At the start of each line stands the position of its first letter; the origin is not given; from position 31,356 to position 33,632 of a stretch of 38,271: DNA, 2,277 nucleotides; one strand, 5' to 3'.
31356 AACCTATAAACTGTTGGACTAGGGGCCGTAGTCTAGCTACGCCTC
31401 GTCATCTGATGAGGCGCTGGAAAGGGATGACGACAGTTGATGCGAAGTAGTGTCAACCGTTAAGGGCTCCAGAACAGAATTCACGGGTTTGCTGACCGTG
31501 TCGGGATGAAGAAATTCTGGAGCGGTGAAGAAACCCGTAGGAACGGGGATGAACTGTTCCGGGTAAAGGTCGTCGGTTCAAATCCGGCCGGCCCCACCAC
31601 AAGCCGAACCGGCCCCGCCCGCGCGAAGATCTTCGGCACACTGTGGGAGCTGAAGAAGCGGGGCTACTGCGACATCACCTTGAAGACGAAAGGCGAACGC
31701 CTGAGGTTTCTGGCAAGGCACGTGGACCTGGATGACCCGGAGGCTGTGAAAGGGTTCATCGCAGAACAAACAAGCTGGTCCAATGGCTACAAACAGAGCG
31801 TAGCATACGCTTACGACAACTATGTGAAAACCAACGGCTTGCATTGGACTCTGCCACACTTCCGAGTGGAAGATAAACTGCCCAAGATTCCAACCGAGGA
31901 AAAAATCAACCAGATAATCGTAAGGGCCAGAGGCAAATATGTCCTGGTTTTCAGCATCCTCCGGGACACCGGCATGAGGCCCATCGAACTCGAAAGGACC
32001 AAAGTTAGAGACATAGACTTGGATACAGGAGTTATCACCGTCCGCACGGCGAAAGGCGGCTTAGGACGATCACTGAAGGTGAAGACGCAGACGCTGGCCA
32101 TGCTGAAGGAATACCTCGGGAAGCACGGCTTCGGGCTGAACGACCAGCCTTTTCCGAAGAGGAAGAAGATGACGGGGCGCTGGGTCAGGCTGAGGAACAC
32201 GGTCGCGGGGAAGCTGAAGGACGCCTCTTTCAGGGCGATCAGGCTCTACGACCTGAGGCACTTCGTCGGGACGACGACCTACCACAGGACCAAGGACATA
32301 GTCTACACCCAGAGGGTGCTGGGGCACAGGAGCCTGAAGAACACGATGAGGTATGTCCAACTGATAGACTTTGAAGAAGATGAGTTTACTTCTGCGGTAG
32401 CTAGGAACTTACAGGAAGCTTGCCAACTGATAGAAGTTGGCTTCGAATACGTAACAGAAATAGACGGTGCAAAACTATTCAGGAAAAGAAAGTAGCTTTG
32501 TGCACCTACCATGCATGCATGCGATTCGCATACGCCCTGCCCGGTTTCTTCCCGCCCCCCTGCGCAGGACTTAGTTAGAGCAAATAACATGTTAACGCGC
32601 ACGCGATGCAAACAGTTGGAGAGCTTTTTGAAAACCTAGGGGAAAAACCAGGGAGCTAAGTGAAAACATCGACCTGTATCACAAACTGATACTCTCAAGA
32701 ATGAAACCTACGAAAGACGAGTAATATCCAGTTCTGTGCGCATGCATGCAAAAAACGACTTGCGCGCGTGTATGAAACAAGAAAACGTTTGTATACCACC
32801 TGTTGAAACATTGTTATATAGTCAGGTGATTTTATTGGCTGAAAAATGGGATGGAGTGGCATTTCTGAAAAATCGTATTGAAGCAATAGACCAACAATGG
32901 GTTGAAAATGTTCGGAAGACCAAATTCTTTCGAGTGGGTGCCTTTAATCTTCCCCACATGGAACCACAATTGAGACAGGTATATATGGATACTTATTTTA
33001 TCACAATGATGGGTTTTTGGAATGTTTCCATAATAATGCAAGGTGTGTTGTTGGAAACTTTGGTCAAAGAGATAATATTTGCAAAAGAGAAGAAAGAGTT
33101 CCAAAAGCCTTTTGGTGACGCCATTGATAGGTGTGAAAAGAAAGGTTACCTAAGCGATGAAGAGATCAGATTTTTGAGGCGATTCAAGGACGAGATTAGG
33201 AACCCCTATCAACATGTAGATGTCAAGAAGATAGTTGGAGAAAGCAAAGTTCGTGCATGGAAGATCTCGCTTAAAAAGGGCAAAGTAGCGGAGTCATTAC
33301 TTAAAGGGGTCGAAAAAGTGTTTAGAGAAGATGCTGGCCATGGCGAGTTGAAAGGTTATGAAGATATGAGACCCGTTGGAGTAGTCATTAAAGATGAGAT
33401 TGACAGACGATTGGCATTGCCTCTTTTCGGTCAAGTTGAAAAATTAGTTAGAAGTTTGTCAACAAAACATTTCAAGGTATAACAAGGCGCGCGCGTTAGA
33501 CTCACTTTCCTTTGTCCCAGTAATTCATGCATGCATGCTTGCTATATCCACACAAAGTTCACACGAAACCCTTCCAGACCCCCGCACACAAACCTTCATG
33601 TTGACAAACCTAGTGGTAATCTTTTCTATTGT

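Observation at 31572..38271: tRNA-Trp-linked integrase island carrying two unrelated rhodopsins plus a SOUL haem-binding protein and a CPBP-like membrane protein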

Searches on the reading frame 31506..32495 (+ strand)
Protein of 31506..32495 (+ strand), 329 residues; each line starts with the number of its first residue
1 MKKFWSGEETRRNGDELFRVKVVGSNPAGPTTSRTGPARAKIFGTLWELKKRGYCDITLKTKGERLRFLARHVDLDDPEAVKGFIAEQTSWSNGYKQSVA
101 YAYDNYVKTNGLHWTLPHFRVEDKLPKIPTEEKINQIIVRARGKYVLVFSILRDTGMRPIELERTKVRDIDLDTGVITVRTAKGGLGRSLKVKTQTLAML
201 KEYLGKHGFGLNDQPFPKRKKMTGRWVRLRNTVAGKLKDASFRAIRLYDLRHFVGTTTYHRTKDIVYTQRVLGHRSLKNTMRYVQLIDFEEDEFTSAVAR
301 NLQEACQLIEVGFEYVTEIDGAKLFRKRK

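Call 6: search_protein_families(library=pfam, proteins=[window:31506-32495:+], max_evalue=0.1)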
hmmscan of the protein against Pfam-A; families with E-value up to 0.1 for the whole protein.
window:31506-32495:+ (329 aa): 2 families
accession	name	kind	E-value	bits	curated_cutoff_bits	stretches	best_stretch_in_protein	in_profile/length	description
PF00589.27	Phage_integrase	-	1.8e-15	57.6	27.1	1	136-286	10-168/172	Phage integrase family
PF21986.1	AH_C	-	0.055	13.9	27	0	18-93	36-108/123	Allophanate hydrolase C-terminal domain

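Call 21: find_homologous_proteins(query=window:31506-32495:+, max_evalue=0.00001)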
Query window:31506-32495:+ (329 aa): 507 proteins with E <= 0.00001 among 2030 candidates; the best 120 are listed.
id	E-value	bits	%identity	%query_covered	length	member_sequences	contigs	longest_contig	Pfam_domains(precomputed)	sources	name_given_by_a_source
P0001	3.1e-219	744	100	100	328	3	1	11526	PF00589.28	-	-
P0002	5.6e-199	678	90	100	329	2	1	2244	PF00589.28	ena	-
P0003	2.3e-197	672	90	100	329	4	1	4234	PF00589.28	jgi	-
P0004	4.0e-193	659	88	100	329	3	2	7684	PF00589.28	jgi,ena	jgi:integrase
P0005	1.4e-191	653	86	100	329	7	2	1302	PF00589.28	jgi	jgi:integrase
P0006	1.4e-191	653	87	100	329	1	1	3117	PF00589.28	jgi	-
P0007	1.7e-190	650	86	100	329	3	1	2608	PF00589.28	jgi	jgi:integrase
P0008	1.0e-177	608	84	95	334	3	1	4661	PF00589.28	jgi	-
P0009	1.0e-176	605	79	100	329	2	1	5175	PF00589.28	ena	-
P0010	5.2e-175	599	78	100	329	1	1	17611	PF00589.28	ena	-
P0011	8.0e-171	585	77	100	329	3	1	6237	PF00589.28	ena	-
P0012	1.6e-170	584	89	87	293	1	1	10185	PF00589.28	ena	-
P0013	4.4e-170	583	76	100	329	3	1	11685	PF00589.28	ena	-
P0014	1.3e-167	575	88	86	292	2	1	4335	PF00589.28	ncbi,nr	ncbi:MAG: tyrosine-type recombinase/integrase, partial [Candidatus Bathyarchaeota archaeon]|nr:tyros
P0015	5.2e-165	566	75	100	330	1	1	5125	PF00589.28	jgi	-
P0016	6.9e-165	566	77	95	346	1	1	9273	PF00589.28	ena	-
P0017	1.8e-163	561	76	95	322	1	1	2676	PF00589.28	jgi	-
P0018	6.7e-162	556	74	98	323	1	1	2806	PF00589.28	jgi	-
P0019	7.4e-161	553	77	94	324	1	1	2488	PF00589.28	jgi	-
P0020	1.6e-160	551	74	98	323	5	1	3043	PF00589.28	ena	-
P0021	1.8e-160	551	74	98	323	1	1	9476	PF00589.28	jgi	-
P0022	1.6e-158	545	74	95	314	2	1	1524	PF00589.28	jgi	jgi:integrase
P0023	2.6e-158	544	73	97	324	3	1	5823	PF00589.28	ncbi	-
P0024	3.3e-158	544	74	95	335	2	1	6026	PF00589.28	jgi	-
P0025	1.4e-157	542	74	94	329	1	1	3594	PF00589.28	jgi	-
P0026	2.3e-157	541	72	100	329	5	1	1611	PF00589.28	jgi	jgi:integrase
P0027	2.4e-156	538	75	95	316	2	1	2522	PF00589.28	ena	-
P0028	2.6e-156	538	73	97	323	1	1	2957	PF00589.28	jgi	jgi:integrase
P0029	2.7e-156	538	73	96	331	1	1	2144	PF00589.28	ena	-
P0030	3.1e-156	537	70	100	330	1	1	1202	PF00589.28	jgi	-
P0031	9.8e-156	536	74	95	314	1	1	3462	PF00589.28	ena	-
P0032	2.1e-154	531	75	82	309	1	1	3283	PF00589.28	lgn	-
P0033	2.2e-154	531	73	95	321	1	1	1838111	PF00589.28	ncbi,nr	ncbi:MAG: tyrosine-type recombinase/integrase [Candidatus Bathyarchaeota archaeon]|nr:MAG: tyrosine-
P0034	3.7e-153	527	73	94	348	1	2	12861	PF00589.28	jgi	-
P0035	1.1e-152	526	74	95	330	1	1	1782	PF00589.28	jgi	-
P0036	1.3e-151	522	84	82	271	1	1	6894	PF00589.28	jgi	jgi:integrase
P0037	2.9e-151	521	71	97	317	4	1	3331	PF00589.28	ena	-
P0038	3.1e-150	518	85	80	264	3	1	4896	PF00589.28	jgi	-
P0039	3.2e-150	518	72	95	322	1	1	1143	PF00589.28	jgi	-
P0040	5.8e-149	513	88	78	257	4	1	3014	PF00589.28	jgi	-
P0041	3.6e-146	504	70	96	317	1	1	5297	PF00589.28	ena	-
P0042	1.4e-145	502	86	78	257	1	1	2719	PF00589.28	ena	-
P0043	8.3e-142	490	75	86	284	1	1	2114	PF00589.28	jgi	-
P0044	6.9e-136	470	75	82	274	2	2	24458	PF00589.28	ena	-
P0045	3.8e-134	465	79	78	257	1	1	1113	PF00589.28,PF22532.3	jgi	jgi:integrase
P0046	2.6e-132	459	64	96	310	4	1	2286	PF00589.28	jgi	-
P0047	6.1e-132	457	74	81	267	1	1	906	PF00589.28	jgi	jgi:integrase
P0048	1.0e-131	457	75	78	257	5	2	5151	PF00589.28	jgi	-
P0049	5.9e-131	454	74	81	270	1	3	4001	PF00589.28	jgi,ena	-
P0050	7.3e-129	447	75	78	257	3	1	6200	PF00589.28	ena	-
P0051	1.7e-128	446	86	70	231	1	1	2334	PF00589.28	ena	-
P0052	3.3e-128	445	90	68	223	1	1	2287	PF00589.28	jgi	-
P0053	3.2e-127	442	72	78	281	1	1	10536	PF00589.28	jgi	-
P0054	3.7e-126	438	73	78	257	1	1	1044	PF00589.28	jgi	-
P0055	2.3e-125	436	73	78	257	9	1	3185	PF00589.28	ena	-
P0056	6.6e-125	434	72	78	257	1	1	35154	PF00589.28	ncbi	-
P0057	1.3e-123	430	73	78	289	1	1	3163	PF00589.28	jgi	-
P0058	3.1e-122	426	87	66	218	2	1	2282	PF00589.28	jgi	jgi:integrase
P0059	6.8e-119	415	90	64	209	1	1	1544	PF00589.28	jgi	-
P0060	3.2e-117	409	79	70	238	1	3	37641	PF00589.28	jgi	jgi:integrase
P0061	1.6e-116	407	78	70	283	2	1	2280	PF00589.28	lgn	-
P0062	1.0e-113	398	85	63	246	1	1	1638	PF00589.28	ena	-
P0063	6.8e-107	375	73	68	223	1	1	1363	PF00589.28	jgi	jgi:integrase/recombinase XerD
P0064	4.3e-104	366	86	58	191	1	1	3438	PF00589.28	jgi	-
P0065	8.0e-100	352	54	93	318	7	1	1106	PF00589.28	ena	-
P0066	1.1e-98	348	50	100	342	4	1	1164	PF00589.28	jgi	-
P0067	1.5e-97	345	54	88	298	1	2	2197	PF00589.28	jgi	jgi:integrase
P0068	1.5e-97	344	50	94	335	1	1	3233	PF00589.28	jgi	jgi:integrase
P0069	4.2e-97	343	52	94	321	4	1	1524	PF00589.28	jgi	jgi:integrase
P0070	5.9e-97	343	50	94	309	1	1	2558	PF00589.28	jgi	jgi:integrase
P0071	1.0e-96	342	50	94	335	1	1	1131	PF00589.28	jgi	-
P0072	2.7e-96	340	50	91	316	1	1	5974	PF00589.28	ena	-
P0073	1.8e-95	338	52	88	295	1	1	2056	PF00589.28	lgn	-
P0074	3.7e-95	337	52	85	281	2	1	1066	PF00589.28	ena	-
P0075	9.0e-95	335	47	99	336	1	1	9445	PF00589.28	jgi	jgi:integrase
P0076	3.3e-94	334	55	85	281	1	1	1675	PF00589.28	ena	-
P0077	5.9e-94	333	52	93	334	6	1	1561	PF00589.28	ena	-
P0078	1.2e-93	332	50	93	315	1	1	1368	PF00589.28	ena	-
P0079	2.7e-93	331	51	90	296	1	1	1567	PF00589.28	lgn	-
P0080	3.1e-93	330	52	89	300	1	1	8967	PF00589.28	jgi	jgi:integrase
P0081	4.7e-93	330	50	94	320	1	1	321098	PF00589.28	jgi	-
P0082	4.9e-93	330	51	94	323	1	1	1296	PF00589.28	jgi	-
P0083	1.6e-92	328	54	86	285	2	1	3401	PF00589.28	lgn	-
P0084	2.9e-92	327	52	89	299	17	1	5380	PF00589.28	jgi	-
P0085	3.4e-92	327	50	93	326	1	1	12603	PF00589.28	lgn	-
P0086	4.1e-92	327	54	85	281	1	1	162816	PF00589.28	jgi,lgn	-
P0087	8.5e-92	326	50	88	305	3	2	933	PF00589.28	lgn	-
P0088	1.1e-91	325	48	97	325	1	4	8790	PF00589.28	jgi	-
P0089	5.9e-91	323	70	61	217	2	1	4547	PF00589.28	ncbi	-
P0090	7.3e-91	323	49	92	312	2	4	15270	PF00589.28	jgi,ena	-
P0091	7.9e-91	322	53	85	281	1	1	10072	PF00589.28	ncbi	-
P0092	2.9e-90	321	47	96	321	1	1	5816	PF00589.28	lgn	-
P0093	4.1e-90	320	48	88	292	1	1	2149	PF00589.28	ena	-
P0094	4.5e-90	320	49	87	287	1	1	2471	PF00589.28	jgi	-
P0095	1.4e-89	318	52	85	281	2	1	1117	PF00589.28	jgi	jgi:integrase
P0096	1.5e-89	318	50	93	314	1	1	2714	PF00589.28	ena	-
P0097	2.2e-89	318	50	86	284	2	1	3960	PF00589.28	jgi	jgi:integrase/recombinase XerD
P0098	2.4e-89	318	51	88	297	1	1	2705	PF00589.28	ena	-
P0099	3.0e-89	317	50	92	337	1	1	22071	PF00589.28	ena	-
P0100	3.2e-89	317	51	89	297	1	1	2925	PF00589.28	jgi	jgi:integrase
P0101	4.8e-89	317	51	85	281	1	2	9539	PF00589.28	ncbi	-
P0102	5.6e-89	316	50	91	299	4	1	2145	PF00589.28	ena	-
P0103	9.1e-89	316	54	85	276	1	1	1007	PF00589.28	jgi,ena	-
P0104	1.6e-88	315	48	94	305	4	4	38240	PF00589.28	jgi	-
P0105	1.6e-88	315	52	85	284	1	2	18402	PF00589.28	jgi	-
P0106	4.5e-88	313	51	91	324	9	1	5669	PF00589.28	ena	-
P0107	5.4e-88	313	53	85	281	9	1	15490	PF00589.28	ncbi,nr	ncbi:tyrosine-type recombinase/integrase [Candidatus Bathyarchaeota archaeon]|nr:tyrosine-type recom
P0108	7.6e-88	313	54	80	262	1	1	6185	PF00589.28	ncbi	-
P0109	8.6e-88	312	51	85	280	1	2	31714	PF00589.28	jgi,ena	-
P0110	9.5e-88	312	48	93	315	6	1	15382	PF00589.28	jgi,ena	-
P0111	1.6e-87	312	51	85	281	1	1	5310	PF00589.28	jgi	jgi:integrase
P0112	1.9e-87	311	52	85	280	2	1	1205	PF00589.28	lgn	-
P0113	2.5e-87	311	49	90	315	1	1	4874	PF00589.28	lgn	-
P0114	3.0e-87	311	52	85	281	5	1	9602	PF00589.28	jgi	jgi:integrase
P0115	3.2e-87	311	52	85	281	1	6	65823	PF00589.28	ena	-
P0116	3.3e-87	311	50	89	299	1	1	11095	PF00589.28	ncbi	-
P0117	5.4e-87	310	50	87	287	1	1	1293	PF00589.28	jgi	jgi:integrase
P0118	2.1e-86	308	50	93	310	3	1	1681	PF00589.28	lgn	-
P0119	2.3e-86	308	45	94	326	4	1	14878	PF00589.28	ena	-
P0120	2.3e-86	308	53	80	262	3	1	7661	PF00589.28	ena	-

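Call 28: find_related_loci(query=window:31632-32495:+, collection=metagenome_contigs, flank=10000)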
Query window:31632-32495:+ (287 aa) in metagenome_contigs; peptide patterns used: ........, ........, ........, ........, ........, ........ (x = any residue, [..] = any of these).
373 stretches matched a pattern; 222 encode a relative of the query (tblastn E <= 1e-3); the best 80 are kept; 80 distinct loci.
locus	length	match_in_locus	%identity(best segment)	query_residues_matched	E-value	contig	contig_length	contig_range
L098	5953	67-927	89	1-287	1e-178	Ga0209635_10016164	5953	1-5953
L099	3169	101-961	89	1-287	0e+0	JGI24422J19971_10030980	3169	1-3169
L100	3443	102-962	89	1-287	0e+0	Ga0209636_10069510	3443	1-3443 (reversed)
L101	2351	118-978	86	1-287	0e+0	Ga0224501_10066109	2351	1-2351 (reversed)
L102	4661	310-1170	85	1-287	3e-176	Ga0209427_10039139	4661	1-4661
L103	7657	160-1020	86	1-287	5e-172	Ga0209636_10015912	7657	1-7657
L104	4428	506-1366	86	1-287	4e-176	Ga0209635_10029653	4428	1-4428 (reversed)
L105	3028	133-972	89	1-280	3e-180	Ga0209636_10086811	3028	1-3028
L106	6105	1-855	86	3-287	6e-172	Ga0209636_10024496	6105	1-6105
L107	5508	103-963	84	1-287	1e-171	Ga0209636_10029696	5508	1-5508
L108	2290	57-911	84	3-287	6e-178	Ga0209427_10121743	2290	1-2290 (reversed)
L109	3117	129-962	86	1-278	2e-174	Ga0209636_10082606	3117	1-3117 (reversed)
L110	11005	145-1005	78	1-287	2e-157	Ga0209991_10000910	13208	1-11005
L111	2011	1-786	88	26-287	2e-169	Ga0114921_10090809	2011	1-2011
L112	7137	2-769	88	32-287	4e-155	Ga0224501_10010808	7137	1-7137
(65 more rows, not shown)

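Call 70: search_protein_families(library=ncbifam, proteins=[window:31632-32495:+], max_evalue=0.01)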
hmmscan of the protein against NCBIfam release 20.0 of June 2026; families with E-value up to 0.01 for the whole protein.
window:31632-32495:+ (287 aa): 11 families
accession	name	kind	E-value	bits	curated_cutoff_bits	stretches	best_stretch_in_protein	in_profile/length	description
NF040815.2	recomb_XerA_Arch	equivalog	1e-24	87.5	220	1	33-244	40-254/263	site-specific tyrosine recombinase/integron integrase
TIGR02249.1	integrase_gron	subfamily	9.4e-17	61.3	265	1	58-162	72-177/315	integron integrase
TIGR02224.1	recomb_XerC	equivalog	1.5e-12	47.6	335.15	1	73-244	93-277/295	tyrosine recombinase XerC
NF011946.0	PRK15417.1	equivalog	2.5e-10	40.1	435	1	75-164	105-194/337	integron integrase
NF003462.0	PRK05084.1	equivalog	3.3e-09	35.9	267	1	106-251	200-351/360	tyrosine recombinase XerS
TIGR02225.1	recomb_XerD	equivalog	3.5e-09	36.4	329.6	1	59-242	76-272/290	site-specific tyrosine recombinase XerD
NF002331.0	PRK01287.1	subfamily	4.9e-08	32.3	371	1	106-243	167-311/365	site-specific tyrosine recombinase XerC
NF001399.0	PRK00283.1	subfamily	4e-07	29.6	279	1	58-243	85-282/300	tyrosine recombinase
NF007371.0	PRK09871.1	subfamily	1.8e-05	24.4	222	0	206-242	136-172/198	tyrosine-type DNA invertase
NF007370.0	PRK09870.1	subfamily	0.0013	18.4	221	1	113-242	44-177/200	tyrosine-type DNA invertase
NF002685.0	PRK02436.1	equivalog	0.0089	15.9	178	0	109-166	120-175/245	site-specific tyrosine recombinase XerD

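Call 71: search_protein_families(library=phrogs, proteins=[window:31632-32495:+], max_evalue=0.01)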
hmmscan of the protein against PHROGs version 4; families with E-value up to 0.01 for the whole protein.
window:31632-32495:+ (287 aa): 3 families
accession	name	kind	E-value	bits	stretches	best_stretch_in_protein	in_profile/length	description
phrog_216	-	integration and excision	2.5e-22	80.4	1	70-252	40-232/301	integrase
phrog_1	-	integration and excision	2.1e-20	74.5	1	60-246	243-437/611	integrase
phrog_7269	-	integration and excision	2.5e-06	28.3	1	207-259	32-81/89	integrase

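Call 72: search_protein_families(library=padloc, proteins=[L112:741-1424:+, L112:2357-2761:+, L112:3855-4586:+, L112:4625-5314:+, L112:5341-5745:+, L112:5910-6674:+], max_evalue=0.01)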
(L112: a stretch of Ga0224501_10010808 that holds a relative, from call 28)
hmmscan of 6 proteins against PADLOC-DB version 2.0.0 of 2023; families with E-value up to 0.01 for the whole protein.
L112:741-1424:+ (227 aa): 1 family
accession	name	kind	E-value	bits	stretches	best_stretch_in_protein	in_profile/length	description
PDLC04417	PDC-M11A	-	0.0092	13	0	162-207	82-127/501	-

L112:2357-2761:+ (134 aa): 0 families

L112:3855-4586:+ (243 aa): 0 families

L112:4625-5314:+ (229 aa): 2 families
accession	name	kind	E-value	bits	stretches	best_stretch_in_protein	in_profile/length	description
PDLC04713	PDC-M57B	-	8e-62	206.6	1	1-225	1-208/211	-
PDLC04714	PDC-M57B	-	3e-25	87.2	1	25-211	34-217/238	-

L112:5341-5745:+ (134 aa): 0 families

L112:5910-6674:+ (254 aa): 0 families

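Call 73: find_related_loci(query=A1, collection=viral_contigs, flank=10000)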
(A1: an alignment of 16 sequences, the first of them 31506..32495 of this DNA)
Query A1 (329 aa) in viral_contigs; peptide patterns used: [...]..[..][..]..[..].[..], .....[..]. (x = any residue, [..] = any of these).
58 stretches matched a pattern; 3 encode a relative of the query (tblastn E <= 1e-3); 3 distinct loci.
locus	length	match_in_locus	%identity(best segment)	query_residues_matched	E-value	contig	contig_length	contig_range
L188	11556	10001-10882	36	39-329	1e-53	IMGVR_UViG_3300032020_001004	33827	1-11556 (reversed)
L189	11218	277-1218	34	24-329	2e-43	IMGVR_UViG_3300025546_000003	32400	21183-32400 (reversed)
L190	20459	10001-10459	24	155-292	1e-4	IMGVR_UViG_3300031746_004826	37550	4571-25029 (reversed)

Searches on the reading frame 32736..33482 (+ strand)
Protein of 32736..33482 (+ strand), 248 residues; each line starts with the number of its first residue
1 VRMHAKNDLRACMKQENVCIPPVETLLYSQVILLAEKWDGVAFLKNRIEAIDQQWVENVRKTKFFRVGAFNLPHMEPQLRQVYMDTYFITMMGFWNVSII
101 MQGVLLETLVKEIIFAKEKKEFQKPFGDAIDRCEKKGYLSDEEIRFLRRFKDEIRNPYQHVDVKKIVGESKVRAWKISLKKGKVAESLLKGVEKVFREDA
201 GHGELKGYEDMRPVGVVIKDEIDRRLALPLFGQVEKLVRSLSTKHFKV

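Call 6: search_protein_families(library=pfam, proteins=[window:32736-33482:+], max_evalue=0.1)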
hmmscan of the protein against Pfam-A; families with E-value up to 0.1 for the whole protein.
window:32736-33482:+ (248 aa): 0 families

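Call 70: search_protein_families(library=ncbifam, proteins=[window:32736-33482:+], max_evalue=0.01)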
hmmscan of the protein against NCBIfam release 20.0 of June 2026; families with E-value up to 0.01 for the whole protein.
window:32736-33482:+ (248 aa): 0 families

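Call 71: search_protein_families(library=phrogs, proteins=[window:32736-33482:+], max_evalue=0.01)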
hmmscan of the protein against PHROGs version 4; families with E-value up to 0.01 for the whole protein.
window:32736-33482:+ (248 aa): 0 families

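Call 72: search_protein_families(library=padloc, proteins=[window:32736-33482:+], max_evalue=0.01)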
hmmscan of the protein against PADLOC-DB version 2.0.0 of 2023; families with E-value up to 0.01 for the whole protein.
window:32736-33482:+ (248 aa): 0 families

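Call 83: search_solved_structures(query=window:32736-33482:+, max_evalue=10)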
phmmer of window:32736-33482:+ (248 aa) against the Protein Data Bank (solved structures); distinct sequences matched with E-value up to 10: 1.
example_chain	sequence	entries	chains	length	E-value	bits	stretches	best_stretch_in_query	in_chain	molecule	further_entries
7vcf_T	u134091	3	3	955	0.5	13.3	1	134-203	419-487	Tic100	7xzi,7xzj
